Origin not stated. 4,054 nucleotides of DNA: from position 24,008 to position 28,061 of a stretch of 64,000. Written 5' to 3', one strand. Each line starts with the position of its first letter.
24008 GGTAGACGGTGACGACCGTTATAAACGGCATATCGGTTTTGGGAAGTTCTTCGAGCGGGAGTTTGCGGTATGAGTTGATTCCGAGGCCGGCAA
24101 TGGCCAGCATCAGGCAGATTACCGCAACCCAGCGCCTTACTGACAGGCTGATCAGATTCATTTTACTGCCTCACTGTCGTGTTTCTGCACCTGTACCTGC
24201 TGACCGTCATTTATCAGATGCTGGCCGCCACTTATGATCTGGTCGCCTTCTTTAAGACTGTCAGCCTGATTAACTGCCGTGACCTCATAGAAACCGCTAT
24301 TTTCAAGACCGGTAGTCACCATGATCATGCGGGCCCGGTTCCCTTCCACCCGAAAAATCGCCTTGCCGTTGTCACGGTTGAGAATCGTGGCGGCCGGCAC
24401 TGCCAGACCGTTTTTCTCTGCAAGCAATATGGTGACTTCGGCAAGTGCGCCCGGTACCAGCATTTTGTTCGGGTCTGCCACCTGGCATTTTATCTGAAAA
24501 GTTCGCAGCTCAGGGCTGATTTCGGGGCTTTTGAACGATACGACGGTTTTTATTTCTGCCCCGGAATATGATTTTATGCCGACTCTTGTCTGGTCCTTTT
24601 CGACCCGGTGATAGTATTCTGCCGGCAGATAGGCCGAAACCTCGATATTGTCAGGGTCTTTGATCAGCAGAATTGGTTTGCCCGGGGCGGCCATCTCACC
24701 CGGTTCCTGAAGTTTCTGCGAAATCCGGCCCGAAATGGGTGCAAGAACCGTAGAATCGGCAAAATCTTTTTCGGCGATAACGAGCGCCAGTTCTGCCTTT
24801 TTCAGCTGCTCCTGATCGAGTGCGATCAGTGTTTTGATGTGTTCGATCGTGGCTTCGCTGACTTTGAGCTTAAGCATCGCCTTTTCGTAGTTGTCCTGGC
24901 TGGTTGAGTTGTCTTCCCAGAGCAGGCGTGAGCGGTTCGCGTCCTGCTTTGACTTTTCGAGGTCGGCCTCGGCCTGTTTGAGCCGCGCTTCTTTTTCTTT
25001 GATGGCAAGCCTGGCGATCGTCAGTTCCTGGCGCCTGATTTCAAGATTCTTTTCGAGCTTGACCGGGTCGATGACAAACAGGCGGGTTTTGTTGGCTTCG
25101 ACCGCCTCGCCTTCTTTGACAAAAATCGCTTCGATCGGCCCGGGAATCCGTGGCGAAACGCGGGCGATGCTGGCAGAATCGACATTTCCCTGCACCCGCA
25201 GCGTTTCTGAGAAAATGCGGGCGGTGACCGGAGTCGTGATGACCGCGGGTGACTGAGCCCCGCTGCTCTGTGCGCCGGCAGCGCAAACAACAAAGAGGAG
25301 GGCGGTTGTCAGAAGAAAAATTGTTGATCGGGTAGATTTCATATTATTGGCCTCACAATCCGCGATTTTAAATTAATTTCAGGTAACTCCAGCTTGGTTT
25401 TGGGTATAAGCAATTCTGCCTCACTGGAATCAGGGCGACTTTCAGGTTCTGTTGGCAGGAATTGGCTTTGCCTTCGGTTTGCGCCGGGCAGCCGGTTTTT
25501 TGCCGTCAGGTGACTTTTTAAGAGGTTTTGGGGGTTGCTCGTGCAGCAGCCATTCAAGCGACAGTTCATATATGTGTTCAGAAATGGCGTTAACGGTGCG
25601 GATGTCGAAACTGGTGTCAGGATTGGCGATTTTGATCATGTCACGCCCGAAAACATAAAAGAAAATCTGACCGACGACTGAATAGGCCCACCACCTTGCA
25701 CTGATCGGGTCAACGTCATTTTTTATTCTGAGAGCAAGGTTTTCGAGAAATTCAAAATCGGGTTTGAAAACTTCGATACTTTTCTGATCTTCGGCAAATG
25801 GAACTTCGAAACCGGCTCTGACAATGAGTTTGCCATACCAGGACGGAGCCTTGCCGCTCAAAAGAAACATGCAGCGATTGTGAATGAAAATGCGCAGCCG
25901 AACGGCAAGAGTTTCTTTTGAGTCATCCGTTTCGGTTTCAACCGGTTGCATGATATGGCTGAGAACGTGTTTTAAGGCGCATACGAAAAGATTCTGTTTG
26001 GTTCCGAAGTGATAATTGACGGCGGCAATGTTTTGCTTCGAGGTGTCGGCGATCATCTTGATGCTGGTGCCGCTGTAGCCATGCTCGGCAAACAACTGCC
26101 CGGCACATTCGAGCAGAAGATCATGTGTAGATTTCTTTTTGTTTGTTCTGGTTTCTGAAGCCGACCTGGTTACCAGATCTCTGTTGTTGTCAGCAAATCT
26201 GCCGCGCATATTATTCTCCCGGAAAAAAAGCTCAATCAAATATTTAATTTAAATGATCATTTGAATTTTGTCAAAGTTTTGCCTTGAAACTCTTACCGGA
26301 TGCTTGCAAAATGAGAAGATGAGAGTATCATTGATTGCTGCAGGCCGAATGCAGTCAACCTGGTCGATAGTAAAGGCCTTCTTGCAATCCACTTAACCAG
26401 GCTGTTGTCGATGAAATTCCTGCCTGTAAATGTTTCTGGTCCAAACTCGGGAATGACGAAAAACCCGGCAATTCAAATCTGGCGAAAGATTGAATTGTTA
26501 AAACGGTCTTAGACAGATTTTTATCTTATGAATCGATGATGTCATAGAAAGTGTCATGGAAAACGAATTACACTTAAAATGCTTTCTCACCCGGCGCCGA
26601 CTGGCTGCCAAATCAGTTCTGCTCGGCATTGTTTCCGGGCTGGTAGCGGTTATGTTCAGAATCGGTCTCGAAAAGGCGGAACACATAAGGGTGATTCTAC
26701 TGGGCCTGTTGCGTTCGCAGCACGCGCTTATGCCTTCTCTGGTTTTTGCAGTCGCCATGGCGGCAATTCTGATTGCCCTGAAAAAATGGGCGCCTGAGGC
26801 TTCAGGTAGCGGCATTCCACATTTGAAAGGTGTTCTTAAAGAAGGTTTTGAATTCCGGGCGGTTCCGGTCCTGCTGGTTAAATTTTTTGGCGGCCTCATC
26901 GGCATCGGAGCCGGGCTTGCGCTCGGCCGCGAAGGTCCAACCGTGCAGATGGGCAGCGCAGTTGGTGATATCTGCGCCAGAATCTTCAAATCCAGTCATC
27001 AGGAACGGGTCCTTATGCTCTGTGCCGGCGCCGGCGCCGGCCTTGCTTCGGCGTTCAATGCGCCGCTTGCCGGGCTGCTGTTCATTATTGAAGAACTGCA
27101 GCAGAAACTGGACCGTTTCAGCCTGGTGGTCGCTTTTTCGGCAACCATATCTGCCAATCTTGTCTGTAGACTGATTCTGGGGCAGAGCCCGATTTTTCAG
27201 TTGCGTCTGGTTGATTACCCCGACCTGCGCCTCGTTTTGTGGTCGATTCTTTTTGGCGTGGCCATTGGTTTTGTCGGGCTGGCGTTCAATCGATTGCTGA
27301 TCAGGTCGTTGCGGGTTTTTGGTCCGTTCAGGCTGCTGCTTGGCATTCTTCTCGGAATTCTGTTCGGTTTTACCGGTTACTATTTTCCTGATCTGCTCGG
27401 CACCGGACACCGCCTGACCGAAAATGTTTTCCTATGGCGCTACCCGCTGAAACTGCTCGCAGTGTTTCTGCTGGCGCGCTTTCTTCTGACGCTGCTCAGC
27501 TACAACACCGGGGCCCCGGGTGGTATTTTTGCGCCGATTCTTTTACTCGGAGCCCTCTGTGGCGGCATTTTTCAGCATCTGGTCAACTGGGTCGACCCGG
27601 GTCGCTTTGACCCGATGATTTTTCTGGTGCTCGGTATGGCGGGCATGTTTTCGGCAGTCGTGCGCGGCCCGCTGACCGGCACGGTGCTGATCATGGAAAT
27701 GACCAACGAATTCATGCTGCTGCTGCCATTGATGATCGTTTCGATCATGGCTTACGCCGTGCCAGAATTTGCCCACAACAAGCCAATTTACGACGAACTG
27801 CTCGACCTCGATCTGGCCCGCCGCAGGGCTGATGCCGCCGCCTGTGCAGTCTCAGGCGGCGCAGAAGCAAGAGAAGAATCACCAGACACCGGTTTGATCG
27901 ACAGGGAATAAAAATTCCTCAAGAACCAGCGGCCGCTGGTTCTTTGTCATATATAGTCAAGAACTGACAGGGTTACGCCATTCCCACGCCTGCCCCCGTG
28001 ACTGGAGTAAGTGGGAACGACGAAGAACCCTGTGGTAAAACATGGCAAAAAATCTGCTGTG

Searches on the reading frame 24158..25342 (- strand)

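Call 72: search_protein_families(library=pfam, proteins=[window:24158-25342:-], max_evalue=0.001)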
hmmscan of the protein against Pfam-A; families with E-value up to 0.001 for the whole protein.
window:24158-25342:- (394 aa): 2 families
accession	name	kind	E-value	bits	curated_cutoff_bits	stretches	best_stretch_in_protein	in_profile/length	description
PF16576.10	HlyD_D23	-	9.9e-17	61.4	30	1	45-301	3-214/214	Barrel-sandwich domain of CusB or HlyD membrane-fusion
PF13437.12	HlyD_3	-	5.3e-13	50.1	22.2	1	198-297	1-105/106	HlyD family secretion protein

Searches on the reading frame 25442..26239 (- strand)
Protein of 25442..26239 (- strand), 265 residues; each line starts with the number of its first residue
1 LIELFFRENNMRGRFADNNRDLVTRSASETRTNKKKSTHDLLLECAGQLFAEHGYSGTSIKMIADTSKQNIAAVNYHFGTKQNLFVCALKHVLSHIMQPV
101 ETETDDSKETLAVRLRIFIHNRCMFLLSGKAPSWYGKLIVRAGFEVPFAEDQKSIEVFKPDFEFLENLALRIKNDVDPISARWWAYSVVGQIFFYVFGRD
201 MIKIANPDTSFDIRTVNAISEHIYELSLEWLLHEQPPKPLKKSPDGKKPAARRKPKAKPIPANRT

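Call 72: search_protein_families(library=pfam, proteins=[window:25442-26239:-], max_evalue=0.001)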
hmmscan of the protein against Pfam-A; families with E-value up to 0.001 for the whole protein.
window:25442-26239:- (265 aa): 2 families
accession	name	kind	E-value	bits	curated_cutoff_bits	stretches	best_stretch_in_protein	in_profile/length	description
PF00440.29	TetR_N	-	6.2e-10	39.2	24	1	43-85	2-44/47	Bacterial regulatory proteins, tetR family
PF09209.16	CecR_C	-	1.8e-07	31.7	24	1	113-228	3-122/125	HTH-type transcriptional dual regulator CecR, C-terminal domain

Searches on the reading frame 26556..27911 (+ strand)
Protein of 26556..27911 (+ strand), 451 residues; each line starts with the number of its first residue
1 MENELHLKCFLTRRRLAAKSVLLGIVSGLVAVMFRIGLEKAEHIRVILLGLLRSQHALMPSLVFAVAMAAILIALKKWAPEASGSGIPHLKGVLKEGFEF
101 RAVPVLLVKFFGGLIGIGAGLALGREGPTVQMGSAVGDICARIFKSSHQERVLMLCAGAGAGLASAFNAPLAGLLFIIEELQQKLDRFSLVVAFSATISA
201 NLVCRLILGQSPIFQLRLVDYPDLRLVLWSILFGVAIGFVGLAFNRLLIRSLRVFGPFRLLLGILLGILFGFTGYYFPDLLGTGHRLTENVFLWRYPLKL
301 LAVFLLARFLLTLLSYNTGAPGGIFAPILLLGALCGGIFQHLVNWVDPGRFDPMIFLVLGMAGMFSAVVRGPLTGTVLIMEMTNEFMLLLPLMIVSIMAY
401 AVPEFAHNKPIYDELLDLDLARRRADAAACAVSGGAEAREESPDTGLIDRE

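Call 72: search_protein_families(library=pfam, proteins=[window:26556-27911:+], max_evalue=0.001)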
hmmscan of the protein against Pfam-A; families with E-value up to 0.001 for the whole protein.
window:26556-27911:+ (451 aa): 1 family
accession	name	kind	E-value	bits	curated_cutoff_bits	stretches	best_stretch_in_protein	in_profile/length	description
PF00654.25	Voltage_CLC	-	4.4e-92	309.4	24.8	1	69-402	3-344/346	Voltage gated chloride channel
